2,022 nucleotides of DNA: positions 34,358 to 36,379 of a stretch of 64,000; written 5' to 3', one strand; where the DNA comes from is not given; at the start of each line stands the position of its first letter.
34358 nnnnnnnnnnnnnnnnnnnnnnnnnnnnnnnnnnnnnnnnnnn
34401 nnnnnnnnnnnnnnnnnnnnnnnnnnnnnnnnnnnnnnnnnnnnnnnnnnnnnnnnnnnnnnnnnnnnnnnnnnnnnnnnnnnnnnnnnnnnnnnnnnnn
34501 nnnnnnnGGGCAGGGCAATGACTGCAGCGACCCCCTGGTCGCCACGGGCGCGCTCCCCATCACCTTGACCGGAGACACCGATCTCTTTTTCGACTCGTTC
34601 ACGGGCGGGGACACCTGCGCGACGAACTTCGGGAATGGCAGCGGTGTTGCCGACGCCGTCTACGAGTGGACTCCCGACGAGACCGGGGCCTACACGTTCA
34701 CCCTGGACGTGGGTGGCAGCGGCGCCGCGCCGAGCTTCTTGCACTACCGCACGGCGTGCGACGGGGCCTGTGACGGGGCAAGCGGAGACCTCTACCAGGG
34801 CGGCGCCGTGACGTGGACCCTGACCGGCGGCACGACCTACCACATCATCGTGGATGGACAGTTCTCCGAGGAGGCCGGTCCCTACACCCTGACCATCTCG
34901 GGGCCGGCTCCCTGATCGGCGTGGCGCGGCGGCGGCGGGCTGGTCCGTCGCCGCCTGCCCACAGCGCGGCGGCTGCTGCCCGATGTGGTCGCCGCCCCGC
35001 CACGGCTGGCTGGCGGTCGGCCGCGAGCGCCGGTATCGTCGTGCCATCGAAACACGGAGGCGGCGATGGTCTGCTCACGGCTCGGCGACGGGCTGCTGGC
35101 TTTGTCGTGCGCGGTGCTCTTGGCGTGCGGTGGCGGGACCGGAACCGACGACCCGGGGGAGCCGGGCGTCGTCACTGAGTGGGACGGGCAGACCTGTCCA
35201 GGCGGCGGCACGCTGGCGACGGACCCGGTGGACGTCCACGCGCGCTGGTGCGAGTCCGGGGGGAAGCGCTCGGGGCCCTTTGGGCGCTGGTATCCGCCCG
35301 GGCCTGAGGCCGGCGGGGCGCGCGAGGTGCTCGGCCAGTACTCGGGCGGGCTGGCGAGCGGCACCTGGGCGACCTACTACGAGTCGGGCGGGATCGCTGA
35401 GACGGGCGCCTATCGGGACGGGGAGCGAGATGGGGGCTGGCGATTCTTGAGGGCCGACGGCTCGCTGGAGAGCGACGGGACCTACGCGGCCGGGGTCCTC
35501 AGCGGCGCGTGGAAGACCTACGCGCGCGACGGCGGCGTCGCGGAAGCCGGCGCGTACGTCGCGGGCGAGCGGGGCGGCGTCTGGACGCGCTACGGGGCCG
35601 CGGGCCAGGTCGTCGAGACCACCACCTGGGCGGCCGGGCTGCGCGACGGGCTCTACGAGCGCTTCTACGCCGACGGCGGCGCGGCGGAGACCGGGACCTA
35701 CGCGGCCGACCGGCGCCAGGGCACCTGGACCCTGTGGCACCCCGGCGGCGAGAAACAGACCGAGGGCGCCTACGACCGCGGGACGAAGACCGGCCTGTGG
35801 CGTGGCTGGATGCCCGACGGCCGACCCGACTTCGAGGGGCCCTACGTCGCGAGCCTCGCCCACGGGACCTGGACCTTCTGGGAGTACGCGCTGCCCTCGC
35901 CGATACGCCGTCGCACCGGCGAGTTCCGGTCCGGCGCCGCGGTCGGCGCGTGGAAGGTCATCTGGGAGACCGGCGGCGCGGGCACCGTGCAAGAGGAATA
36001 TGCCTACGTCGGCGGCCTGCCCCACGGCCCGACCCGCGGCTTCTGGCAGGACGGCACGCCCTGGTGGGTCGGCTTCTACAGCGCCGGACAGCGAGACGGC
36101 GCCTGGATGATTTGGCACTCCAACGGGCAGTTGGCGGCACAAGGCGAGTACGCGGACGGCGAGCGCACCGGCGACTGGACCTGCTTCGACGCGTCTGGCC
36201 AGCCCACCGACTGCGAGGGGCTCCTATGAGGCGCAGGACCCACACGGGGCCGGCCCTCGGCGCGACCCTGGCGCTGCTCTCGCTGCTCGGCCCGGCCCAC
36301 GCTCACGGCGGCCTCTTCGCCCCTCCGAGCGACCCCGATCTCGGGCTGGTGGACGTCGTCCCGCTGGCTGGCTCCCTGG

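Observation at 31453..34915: A 3.5-kb surface-protein gene assembled from three nested levels of tandem duplication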

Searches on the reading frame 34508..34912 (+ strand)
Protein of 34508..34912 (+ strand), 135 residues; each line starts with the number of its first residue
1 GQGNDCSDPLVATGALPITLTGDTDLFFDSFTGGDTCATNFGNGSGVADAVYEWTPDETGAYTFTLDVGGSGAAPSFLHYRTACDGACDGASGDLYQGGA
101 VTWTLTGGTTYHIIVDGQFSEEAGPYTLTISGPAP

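Call 7: search_protein_families(library=pfam, max_evalue=1, proteins=[window:34508-34912:+])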
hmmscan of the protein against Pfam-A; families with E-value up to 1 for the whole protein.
seq(135 aa): 1 family
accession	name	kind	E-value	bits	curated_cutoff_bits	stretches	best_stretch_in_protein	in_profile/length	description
PF18673.7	IrmA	-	0.16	12.3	25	0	54-74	10-30/109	interleukin receptor mimic protein A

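Call 8: search_protein_families(library=ncbifam, max_evalue=1, proteins=[window:34508-34912:+])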
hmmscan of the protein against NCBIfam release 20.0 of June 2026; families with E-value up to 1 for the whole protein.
seq(135 aa): 1 family
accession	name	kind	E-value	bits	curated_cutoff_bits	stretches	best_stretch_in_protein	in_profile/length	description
NF038126.1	PEP_CTERM_FxDxF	subfamily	0.038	14.2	50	1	61-133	50-124/165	FxDxF family PEP-CTERM protein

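Call 58: find_related_loci(query=window:34508-34912:+, collection=metagenome_contigs, flank=5000)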
Query seq(135 aa) (135 aa) in metagenome_contigs; peptide patterns used: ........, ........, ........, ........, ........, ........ (x = any residue, [..] = any of these).
74 stretches matched a pattern, but none encodes a relative of the query by tblastn (E <= 1e-3).

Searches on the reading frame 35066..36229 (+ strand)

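Call 53: search_protein_families(library=pfam, max_evalue=0.001, proteins=[window:35066-36229:+])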
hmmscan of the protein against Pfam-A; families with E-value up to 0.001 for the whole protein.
window:35066-36229:+ (387 aa): 1 family
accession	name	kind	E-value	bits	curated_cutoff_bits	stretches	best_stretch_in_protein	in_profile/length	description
PF07661.19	MORN_2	-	1.4e-14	52.9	29.6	0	343-363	1-21/22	MORN repeat variant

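Call 54: search_protein_families(library=ncbifam, max_evalue=0.001, proteins=[window:35066-36229:+])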
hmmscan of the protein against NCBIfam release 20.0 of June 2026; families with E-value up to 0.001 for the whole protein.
window:35066-36229:+ (387 aa): 1 family
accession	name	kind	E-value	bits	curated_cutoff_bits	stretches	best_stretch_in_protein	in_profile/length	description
NF033566.1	adhes_LIC20035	equivalog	8.5e-26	90.7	250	3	160-250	107-197/434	LIC20035 family adhesin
